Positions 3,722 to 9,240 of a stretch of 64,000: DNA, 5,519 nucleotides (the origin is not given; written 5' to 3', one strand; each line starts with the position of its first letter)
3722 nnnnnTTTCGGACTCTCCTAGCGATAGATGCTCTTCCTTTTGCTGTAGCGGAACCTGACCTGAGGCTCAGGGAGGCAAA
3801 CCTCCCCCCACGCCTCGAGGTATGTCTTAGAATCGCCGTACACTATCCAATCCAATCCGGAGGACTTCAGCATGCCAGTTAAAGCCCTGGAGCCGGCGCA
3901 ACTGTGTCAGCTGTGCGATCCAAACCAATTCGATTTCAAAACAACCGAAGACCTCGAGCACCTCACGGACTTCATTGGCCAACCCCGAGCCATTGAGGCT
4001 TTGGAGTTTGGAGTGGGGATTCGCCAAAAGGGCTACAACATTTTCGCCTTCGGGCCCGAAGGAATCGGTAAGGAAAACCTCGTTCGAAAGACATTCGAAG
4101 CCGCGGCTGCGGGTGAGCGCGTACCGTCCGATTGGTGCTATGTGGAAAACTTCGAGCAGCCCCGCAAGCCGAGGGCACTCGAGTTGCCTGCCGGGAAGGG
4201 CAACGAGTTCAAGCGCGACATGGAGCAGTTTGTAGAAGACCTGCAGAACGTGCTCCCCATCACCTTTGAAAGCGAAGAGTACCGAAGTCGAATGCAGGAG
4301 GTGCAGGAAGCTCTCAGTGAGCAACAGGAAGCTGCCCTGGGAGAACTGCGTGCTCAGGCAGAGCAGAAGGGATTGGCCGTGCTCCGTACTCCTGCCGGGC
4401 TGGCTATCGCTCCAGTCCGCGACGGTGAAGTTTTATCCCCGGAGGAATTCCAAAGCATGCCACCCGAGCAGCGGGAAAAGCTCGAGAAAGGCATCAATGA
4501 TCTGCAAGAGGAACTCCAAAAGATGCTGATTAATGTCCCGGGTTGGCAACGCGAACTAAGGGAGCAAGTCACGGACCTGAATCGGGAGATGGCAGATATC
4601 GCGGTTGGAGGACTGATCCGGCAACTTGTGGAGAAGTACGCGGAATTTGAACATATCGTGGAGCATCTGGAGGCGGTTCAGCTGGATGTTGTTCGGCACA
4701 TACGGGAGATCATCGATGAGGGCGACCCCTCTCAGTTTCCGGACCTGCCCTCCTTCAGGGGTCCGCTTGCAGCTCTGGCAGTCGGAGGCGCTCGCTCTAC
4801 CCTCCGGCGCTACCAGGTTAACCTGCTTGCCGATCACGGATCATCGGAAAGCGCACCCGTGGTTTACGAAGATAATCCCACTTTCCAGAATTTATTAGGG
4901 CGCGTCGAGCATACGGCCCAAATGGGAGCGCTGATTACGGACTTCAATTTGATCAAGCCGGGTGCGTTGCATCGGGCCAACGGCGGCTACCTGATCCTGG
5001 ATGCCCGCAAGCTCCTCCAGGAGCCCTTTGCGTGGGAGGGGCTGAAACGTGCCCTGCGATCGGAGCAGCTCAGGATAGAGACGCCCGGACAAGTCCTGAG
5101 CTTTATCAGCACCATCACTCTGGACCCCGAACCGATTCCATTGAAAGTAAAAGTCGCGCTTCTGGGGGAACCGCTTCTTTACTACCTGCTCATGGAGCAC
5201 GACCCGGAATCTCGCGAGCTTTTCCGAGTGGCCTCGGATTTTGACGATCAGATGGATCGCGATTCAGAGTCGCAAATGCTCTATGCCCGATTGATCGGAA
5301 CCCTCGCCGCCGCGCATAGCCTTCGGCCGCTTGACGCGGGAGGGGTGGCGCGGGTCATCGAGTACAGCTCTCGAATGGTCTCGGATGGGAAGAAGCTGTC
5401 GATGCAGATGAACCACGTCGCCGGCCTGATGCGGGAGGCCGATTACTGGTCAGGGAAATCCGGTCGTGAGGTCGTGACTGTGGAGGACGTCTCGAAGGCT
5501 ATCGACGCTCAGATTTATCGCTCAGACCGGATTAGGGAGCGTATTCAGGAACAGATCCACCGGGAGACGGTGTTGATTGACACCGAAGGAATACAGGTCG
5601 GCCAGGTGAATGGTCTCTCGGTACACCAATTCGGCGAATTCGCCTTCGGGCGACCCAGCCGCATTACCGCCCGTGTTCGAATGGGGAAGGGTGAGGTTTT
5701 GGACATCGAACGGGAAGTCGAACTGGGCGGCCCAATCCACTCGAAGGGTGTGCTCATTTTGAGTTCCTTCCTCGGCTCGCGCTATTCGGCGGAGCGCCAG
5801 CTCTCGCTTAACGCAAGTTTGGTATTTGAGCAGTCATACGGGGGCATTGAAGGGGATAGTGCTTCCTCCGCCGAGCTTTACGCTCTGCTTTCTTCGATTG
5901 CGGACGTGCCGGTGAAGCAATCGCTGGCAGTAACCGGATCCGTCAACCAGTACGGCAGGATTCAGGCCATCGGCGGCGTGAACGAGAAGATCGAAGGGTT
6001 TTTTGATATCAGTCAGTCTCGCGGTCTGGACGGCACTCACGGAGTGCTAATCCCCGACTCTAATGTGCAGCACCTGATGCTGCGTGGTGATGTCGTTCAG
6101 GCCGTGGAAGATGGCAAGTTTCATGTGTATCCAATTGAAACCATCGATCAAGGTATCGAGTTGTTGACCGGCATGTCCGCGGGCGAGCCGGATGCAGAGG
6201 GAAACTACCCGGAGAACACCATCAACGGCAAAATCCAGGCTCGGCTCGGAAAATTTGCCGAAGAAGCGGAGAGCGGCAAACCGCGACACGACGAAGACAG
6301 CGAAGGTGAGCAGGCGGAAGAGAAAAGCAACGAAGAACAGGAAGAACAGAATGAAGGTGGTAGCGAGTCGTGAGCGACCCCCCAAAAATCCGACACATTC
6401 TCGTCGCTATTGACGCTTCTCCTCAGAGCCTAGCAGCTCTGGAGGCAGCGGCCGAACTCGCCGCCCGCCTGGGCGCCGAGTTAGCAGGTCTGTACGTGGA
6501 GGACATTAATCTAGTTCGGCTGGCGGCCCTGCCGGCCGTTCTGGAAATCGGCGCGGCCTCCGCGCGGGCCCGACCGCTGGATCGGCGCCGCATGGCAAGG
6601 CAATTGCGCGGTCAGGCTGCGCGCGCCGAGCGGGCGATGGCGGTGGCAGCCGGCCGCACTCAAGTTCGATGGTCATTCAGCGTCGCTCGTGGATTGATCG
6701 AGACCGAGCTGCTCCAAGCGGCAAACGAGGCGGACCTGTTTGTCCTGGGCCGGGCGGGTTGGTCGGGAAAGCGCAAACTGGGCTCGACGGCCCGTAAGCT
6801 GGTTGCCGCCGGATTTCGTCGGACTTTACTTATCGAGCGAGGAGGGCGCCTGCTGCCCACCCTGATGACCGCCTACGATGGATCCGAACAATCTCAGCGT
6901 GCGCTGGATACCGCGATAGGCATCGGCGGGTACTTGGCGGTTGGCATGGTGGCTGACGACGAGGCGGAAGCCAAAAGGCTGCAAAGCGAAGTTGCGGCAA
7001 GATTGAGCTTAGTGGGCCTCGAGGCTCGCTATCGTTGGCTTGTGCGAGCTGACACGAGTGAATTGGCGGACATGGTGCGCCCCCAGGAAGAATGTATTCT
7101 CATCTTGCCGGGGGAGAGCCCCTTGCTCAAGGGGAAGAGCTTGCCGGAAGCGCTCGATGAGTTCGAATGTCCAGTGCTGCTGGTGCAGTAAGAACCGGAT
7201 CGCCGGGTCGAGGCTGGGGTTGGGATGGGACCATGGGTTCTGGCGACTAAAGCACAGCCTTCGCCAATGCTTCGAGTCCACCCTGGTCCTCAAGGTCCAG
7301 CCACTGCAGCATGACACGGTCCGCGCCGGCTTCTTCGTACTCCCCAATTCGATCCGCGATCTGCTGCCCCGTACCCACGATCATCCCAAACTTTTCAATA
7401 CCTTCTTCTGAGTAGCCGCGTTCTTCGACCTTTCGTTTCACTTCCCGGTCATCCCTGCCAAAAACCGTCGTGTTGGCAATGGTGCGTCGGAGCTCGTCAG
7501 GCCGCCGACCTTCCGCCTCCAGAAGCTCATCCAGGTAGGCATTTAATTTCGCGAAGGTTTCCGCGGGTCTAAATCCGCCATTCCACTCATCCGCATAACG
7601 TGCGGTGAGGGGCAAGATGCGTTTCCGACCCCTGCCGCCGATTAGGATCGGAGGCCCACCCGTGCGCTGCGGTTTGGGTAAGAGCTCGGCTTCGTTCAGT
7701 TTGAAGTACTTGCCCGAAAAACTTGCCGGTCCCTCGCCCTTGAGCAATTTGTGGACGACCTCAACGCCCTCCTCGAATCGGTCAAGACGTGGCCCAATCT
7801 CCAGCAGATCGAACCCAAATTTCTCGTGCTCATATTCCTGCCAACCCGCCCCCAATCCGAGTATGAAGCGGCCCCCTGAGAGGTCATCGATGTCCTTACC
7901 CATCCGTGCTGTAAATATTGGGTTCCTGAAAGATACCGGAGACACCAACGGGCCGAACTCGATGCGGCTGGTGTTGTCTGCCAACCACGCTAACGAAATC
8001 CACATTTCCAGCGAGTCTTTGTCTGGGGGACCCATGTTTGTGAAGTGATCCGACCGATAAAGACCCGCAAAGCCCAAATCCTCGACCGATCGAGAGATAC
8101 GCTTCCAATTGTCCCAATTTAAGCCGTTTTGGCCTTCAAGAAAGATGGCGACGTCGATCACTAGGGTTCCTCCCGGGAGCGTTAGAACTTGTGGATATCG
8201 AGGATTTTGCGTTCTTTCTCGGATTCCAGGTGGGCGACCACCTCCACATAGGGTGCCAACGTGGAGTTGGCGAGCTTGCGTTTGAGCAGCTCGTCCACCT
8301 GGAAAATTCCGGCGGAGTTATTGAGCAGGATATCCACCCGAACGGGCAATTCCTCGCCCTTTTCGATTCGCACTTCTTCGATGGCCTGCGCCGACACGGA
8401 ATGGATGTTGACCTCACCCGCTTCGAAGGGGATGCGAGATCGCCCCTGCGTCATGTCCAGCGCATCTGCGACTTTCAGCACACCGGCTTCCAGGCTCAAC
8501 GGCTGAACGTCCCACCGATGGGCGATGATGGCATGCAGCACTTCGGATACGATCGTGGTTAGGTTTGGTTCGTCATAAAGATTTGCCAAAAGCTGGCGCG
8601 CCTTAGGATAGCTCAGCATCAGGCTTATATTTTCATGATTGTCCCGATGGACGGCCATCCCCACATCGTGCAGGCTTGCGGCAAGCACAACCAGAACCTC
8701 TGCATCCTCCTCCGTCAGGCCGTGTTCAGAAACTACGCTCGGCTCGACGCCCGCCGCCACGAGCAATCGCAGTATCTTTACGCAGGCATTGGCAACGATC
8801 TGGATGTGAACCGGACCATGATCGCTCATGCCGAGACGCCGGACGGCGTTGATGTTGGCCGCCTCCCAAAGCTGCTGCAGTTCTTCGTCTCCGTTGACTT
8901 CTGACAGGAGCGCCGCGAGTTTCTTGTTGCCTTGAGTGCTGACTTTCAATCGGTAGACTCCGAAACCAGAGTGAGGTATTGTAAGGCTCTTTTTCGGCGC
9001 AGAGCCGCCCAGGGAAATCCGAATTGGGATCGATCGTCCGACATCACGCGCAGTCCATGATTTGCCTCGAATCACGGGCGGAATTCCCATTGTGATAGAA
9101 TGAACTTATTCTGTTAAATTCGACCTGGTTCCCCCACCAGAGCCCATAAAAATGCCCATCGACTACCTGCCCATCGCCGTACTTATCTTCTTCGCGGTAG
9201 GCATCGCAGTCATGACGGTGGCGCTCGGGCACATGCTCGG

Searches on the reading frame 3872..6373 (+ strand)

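Call 50: search_protein_families(library=pfam, proteins=[window:3872-6373:+], max_evalue=0.001)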
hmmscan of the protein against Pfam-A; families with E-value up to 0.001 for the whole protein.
window:3872-6373:+ (833 aa): 4 families
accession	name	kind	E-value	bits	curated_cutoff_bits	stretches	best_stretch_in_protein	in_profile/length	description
PF13654.12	AAA_32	-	1.4e-54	184.1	21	1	327-458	2-133/133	LonB-like, AAA domain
PF20436.4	LonB_AAA-LID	-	1.6e-24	86.1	22.4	1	486-550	1-65/65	Archaeal LonB, AAA+ ATPase LID domain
PF20437.3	LonC_helical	-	4.6e-19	68.6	24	1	87-120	1-34/34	Lon-like LonC helical domain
PF05362.19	Lon_C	-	1.9e-08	34.6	21.1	1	660-762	108-199/205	Lon protease (S16) C-terminal proteolytic domain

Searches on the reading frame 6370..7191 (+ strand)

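Call 50: search_protein_families(library=pfam, proteins=[window:6370-7191:+], max_evalue=0.001)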
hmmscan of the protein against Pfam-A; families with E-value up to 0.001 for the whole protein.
window:6370-7191:+ (273 aa): 1 family
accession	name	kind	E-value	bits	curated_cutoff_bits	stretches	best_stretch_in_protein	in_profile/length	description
PF00582.32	Usp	-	4.7e-15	56.8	24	1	7-146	2-131/141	Universal stress protein family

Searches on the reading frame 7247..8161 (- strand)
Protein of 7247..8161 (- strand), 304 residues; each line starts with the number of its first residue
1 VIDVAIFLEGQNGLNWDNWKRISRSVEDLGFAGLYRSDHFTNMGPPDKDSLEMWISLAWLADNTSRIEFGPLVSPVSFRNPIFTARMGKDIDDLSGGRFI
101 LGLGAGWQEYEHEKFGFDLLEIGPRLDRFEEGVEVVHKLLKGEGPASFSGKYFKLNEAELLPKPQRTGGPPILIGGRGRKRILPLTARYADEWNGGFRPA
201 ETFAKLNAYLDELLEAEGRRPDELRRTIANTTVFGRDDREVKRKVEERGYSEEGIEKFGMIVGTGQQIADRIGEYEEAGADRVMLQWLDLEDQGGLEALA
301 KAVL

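Call 50: search_protein_families(library=pfam, proteins=[window:7247-8161:-], max_evalue=0.001)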
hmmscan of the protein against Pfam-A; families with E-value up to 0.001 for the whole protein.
window:7247-8161:- (304 aa): 1 family
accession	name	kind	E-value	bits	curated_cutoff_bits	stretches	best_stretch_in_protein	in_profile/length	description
PF00296.26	Bac_luciferase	-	1e-48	166.7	27.9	1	14-245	20-241/314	Luciferase-like monooxygenase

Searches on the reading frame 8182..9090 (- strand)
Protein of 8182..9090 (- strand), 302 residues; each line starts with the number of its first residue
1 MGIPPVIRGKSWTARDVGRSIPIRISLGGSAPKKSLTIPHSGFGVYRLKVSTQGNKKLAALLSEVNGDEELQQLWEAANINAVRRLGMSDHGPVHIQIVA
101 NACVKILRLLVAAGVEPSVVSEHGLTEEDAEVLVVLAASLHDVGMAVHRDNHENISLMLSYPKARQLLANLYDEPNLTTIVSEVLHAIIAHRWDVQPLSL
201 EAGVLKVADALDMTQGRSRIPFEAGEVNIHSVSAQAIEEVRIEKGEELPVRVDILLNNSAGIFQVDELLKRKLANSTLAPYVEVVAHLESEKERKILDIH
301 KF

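Call 50: search_protein_families(library=pfam, proteins=[window:8182-9090:-], max_evalue=0.001)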
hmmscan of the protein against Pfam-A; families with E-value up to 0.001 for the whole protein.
window:8182-9090:- (302 aa): 2 families
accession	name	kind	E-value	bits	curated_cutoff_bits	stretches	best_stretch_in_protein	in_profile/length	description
PF01966.28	HD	-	1.5e-08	35.4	22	1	124-213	20-115/116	HD domain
PF24391.1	HD-CE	-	0.00014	22.1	27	0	88-150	4-55/263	HD-CE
